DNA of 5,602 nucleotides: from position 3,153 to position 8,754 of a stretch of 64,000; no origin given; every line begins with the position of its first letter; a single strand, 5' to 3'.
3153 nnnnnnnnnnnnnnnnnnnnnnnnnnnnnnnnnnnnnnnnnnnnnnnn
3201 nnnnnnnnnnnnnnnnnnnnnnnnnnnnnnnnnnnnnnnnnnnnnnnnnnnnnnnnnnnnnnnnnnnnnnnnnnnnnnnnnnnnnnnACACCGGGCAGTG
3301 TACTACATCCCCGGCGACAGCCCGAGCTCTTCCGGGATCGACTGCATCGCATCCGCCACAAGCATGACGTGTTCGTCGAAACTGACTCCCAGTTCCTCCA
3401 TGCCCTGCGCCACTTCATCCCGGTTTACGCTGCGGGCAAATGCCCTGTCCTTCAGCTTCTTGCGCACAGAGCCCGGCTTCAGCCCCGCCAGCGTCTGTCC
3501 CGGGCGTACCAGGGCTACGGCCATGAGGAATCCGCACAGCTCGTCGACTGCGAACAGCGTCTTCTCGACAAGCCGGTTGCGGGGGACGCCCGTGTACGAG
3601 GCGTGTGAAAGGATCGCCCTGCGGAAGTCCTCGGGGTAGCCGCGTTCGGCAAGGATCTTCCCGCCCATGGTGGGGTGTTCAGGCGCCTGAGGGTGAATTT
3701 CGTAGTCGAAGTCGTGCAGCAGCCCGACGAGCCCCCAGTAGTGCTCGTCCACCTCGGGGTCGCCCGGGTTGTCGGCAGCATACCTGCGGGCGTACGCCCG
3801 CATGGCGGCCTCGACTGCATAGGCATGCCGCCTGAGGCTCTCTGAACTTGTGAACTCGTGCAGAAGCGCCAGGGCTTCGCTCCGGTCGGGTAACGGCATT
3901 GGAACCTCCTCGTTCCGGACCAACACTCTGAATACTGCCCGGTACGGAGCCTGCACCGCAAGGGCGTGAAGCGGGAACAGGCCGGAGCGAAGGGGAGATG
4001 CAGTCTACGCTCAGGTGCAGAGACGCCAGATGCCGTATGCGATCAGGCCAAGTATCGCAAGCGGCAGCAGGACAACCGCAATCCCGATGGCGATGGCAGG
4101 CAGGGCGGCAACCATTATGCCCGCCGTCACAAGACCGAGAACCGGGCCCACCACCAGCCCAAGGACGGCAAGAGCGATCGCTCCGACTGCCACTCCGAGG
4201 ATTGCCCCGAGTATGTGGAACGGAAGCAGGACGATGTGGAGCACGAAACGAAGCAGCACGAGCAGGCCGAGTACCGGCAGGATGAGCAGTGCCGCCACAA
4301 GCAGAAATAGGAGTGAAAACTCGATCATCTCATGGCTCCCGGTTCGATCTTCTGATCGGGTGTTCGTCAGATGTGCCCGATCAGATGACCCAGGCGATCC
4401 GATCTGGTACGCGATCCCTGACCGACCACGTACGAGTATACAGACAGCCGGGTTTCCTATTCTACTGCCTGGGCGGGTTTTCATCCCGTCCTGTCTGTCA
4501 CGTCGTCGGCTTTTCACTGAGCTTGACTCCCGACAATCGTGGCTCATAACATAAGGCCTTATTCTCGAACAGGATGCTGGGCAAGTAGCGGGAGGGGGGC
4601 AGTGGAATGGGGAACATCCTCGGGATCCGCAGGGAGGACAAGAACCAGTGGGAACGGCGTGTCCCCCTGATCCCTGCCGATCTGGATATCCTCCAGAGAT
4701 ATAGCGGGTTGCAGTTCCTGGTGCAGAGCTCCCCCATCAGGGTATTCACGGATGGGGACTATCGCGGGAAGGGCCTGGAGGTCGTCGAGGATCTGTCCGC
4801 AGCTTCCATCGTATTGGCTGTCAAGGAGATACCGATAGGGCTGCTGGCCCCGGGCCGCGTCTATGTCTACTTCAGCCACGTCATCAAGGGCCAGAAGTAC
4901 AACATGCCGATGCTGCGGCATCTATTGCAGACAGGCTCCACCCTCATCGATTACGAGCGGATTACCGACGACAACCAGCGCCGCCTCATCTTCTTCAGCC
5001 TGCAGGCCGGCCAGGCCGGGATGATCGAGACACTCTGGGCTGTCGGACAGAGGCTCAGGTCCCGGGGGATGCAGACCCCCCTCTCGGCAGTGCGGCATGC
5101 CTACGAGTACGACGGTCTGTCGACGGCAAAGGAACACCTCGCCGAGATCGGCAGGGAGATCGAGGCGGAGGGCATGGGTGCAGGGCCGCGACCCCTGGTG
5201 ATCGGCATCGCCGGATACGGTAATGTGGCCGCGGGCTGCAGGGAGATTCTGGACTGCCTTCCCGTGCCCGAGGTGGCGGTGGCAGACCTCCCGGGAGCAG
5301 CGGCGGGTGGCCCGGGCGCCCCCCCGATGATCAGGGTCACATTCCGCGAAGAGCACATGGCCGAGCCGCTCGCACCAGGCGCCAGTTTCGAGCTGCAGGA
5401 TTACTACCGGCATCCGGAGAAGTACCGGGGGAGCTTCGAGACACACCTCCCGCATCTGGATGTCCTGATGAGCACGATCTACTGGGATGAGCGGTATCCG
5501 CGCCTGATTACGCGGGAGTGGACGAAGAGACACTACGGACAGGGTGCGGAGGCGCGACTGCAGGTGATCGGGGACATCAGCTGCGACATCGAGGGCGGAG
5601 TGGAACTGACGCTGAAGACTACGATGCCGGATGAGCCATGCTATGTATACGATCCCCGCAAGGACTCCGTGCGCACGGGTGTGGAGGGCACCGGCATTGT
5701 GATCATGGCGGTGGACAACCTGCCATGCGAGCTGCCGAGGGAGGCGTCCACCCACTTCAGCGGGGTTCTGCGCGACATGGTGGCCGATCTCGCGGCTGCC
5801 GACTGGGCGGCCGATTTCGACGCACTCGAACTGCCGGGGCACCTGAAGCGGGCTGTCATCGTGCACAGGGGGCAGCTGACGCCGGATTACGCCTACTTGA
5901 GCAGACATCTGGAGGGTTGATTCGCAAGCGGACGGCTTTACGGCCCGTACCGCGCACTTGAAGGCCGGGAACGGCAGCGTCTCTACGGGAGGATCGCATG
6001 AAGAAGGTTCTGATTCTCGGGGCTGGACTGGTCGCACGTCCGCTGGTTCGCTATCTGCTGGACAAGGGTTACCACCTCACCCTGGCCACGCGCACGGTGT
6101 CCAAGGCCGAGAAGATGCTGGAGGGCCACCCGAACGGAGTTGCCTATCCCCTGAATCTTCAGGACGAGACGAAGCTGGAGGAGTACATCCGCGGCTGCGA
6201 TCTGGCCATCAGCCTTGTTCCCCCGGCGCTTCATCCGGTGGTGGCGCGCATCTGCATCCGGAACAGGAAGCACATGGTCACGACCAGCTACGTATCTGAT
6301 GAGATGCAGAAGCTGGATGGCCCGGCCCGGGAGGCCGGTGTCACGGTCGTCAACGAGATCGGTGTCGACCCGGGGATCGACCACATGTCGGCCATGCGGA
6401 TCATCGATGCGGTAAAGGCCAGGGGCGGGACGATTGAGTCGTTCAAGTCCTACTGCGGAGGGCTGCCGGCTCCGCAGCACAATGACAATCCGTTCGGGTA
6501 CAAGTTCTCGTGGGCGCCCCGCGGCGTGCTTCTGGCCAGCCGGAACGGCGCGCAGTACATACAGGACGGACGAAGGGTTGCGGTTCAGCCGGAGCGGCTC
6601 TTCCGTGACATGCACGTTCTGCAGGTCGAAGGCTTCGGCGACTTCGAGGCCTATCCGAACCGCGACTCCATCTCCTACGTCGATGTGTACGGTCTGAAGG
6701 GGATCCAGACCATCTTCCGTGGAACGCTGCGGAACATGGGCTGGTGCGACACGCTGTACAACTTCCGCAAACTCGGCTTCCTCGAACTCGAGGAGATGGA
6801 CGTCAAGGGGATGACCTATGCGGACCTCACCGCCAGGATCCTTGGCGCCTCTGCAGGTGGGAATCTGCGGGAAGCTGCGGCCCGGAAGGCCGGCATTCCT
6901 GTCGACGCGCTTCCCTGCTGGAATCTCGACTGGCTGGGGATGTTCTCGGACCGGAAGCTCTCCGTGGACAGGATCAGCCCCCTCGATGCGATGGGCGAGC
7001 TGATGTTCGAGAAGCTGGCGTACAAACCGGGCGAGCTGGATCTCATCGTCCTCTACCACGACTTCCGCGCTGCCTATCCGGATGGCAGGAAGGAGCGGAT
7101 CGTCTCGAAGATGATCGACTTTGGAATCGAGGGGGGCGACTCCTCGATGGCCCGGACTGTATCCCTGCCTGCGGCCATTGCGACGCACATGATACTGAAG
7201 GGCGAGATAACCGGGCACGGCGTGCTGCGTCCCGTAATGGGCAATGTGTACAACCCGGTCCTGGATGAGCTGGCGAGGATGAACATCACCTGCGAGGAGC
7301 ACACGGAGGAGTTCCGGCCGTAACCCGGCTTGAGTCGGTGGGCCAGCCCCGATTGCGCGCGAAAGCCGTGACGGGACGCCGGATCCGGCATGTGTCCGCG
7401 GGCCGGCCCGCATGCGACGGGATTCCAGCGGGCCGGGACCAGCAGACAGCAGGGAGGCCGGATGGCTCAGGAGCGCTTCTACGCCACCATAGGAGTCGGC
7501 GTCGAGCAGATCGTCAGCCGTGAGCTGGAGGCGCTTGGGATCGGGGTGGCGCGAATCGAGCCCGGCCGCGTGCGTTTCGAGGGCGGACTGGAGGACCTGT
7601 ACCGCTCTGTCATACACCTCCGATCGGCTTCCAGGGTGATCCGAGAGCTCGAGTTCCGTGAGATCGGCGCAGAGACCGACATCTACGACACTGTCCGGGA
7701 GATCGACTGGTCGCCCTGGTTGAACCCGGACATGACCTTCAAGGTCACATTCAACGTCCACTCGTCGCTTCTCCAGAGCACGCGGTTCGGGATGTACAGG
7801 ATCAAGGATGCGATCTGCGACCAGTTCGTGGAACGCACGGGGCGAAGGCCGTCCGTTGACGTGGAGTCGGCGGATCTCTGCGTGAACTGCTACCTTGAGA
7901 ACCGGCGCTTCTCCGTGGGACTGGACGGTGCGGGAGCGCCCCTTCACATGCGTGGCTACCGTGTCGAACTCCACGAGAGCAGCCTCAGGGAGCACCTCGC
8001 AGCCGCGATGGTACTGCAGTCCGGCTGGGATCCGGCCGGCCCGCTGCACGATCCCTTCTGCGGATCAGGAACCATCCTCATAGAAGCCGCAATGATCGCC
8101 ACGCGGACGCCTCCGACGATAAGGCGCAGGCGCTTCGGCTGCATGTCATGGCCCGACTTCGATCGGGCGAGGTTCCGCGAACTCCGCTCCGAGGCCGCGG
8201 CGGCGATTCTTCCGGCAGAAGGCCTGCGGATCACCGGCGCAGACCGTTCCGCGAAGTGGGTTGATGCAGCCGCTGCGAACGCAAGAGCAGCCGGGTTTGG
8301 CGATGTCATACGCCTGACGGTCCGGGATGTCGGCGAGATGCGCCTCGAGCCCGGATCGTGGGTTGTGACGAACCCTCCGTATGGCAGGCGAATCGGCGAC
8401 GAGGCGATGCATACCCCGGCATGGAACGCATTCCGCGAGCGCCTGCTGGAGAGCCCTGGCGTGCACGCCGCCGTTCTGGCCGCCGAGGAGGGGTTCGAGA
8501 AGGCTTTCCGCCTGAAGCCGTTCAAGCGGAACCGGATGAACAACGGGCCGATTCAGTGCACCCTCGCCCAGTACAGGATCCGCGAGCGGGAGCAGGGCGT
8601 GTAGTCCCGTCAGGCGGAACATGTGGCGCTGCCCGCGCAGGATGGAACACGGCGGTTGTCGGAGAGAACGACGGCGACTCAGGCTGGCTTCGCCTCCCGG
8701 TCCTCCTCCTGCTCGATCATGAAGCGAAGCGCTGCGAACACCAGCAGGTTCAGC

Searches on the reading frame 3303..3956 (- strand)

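Call 24: search_protein_families(library=pfam, proteins=[window:3303-3956:-], max_evalue=0.001)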
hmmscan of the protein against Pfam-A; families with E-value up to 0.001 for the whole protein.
window:3303-3956:- (217 aa): 1 family
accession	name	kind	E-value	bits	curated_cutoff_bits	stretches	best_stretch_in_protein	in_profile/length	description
PF01966.28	HD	-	5.7e-06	27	22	1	43-120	3-87/116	HD domain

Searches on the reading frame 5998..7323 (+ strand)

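Call 24: search_protein_families(library=pfam, proteins=[window:5998-7323:+], max_evalue=0.001)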
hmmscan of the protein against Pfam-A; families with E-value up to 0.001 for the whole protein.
window:5998-7323:+ (441 aa): 4 families
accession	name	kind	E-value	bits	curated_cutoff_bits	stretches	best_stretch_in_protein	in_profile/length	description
PF16653.10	Sacchrp_dh_C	-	1.1e-80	272.1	31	1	122-428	1-263/265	Saccharopine dehydrogenase C-terminal domain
PF03435.24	Sacchrp_dh_NADP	-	9.1e-22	78.2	25.1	1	4-118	1-129/129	Saccharopine dehydrogenase NADP binding domain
PF01488.26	Shikimate_DH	-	5e-06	27.1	24.3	1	2-72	13-81/138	Shikimate / quinate 5-dehydrogenase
PF13460.12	NAD_binding_10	-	0.00012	22.5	27.2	1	9-73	3-67/184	NAD(P)H-binding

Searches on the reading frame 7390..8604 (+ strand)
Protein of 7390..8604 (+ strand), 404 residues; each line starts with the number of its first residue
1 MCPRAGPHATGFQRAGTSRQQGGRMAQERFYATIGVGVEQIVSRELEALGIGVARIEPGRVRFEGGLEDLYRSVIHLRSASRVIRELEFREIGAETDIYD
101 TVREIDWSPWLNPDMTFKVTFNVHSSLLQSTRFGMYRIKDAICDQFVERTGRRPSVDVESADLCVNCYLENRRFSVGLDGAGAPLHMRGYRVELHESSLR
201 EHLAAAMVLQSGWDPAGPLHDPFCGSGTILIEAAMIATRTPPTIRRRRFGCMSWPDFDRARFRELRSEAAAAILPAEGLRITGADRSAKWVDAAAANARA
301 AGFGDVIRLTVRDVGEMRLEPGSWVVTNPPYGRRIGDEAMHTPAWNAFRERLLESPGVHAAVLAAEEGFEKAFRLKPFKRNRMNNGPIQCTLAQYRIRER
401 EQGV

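Call 24: search_protein_families(library=pfam, proteins=[window:7390-8604:+], max_evalue=0.001)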
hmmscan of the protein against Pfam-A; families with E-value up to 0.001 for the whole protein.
window:7390-8604:+ (404 aa): 3 families
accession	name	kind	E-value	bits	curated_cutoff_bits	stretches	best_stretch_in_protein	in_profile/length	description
PF01170.24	UPF0020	-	1.4e-41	142.8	22.3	1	188-393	1-196/197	RMKL-like, methyltransferase domain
PF02926.22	THUMP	-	5.3e-18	65.6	20.6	1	95-179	4-84/84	THUMP domain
PF22020.1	RlmL_1st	-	6.8e-17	61.6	27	1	30-83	2-54/55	RlmL ferredoxin-like domain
